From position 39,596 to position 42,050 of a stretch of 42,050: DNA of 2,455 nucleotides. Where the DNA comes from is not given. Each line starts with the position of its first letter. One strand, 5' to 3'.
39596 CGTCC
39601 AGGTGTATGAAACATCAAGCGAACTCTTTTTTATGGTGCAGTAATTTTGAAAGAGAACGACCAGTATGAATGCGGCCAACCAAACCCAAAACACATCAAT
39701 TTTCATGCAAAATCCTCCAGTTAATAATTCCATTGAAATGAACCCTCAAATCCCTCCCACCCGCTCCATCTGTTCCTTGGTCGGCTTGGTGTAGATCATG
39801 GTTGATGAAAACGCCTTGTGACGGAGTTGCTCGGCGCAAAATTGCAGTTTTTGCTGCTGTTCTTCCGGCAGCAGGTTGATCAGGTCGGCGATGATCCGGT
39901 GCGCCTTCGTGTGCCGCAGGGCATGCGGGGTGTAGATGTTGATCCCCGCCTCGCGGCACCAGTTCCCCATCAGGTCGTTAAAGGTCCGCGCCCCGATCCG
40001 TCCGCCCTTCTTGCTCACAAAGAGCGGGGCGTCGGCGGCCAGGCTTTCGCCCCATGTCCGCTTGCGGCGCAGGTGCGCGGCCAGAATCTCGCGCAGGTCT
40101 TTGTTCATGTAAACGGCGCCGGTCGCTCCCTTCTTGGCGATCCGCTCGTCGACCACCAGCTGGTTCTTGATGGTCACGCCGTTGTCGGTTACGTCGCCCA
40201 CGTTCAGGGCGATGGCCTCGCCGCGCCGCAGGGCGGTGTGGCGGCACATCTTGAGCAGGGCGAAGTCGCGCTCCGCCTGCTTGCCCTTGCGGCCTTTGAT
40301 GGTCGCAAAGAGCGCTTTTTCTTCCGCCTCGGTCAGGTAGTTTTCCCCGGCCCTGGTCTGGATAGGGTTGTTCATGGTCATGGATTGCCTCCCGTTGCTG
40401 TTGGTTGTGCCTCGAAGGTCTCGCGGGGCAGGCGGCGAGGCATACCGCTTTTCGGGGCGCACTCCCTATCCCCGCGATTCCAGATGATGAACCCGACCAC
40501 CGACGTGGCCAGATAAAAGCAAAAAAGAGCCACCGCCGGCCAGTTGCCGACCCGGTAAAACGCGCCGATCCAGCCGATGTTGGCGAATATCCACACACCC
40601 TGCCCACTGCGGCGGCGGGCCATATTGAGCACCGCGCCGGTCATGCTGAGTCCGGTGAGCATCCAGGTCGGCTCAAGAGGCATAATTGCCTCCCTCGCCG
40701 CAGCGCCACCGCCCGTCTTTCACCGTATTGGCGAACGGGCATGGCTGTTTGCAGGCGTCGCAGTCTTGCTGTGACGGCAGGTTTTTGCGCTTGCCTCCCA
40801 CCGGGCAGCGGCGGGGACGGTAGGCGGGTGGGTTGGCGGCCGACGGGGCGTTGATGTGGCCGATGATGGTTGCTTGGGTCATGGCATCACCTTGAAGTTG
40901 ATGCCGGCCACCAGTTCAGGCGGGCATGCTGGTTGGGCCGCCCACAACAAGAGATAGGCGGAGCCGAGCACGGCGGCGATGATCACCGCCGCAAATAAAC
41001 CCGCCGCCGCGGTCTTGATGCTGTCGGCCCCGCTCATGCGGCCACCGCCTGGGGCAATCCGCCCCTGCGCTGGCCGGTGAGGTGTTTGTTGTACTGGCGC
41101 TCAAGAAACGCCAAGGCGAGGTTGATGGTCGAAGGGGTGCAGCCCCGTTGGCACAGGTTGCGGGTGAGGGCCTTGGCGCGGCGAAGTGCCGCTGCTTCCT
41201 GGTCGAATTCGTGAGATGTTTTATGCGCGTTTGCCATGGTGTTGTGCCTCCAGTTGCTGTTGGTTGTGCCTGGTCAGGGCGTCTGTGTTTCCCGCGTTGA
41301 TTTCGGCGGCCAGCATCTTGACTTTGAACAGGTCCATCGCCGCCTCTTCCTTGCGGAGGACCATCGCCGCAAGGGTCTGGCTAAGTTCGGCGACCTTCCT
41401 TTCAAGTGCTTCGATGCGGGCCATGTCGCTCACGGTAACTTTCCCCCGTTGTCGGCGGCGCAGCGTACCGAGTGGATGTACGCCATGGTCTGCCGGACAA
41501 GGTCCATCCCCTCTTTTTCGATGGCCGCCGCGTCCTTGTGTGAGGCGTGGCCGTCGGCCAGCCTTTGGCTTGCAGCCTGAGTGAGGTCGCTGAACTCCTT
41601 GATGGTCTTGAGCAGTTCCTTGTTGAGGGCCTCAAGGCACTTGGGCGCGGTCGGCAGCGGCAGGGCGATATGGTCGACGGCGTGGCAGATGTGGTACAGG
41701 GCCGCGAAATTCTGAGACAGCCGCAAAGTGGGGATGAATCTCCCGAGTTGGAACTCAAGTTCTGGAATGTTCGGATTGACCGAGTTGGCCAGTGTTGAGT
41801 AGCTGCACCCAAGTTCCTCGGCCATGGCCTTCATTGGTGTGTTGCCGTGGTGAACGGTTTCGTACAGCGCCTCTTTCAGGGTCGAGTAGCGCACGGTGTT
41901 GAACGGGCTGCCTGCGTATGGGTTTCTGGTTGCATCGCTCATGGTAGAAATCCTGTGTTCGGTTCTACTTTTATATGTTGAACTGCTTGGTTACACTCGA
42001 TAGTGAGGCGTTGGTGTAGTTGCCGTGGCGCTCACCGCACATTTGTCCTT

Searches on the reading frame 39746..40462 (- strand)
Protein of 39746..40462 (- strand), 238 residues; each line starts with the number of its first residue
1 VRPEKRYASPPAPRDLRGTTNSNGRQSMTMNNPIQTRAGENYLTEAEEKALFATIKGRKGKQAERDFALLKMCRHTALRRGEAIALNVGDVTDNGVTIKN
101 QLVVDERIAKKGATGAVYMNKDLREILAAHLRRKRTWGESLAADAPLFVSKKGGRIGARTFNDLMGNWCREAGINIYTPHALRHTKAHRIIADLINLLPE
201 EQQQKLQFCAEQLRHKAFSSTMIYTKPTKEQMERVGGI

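Call 58: search_protein_families(library=phrogs, proteins=[window:39746-40462:-], max_evalue=0.001)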
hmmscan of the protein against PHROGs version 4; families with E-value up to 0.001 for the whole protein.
window:39746-40462:- (238 aa): 2 families
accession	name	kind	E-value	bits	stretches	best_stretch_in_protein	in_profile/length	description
phrog_216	-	integration and excision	1e-28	101.3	1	30-235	43-232/301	integrase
phrog_1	-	integration and excision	1.3e-21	78.5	1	37-233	265-441/611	integrase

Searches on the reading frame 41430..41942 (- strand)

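Call 58: search_protein_families(library=phrogs, proteins=[window:41430-41942:-], max_evalue=0.001)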
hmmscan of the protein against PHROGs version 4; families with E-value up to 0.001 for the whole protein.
window:41430-41942:- (170 aa): 2 families
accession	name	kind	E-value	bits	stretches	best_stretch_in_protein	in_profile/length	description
phrog_101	-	transcription regulation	8.8e-18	65.7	1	20-163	21-162/203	CII-like transcriptional activator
phrog_4834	-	transcription regulation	0.0003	21.7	1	81-164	100-185/198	CII-like transcriptional activator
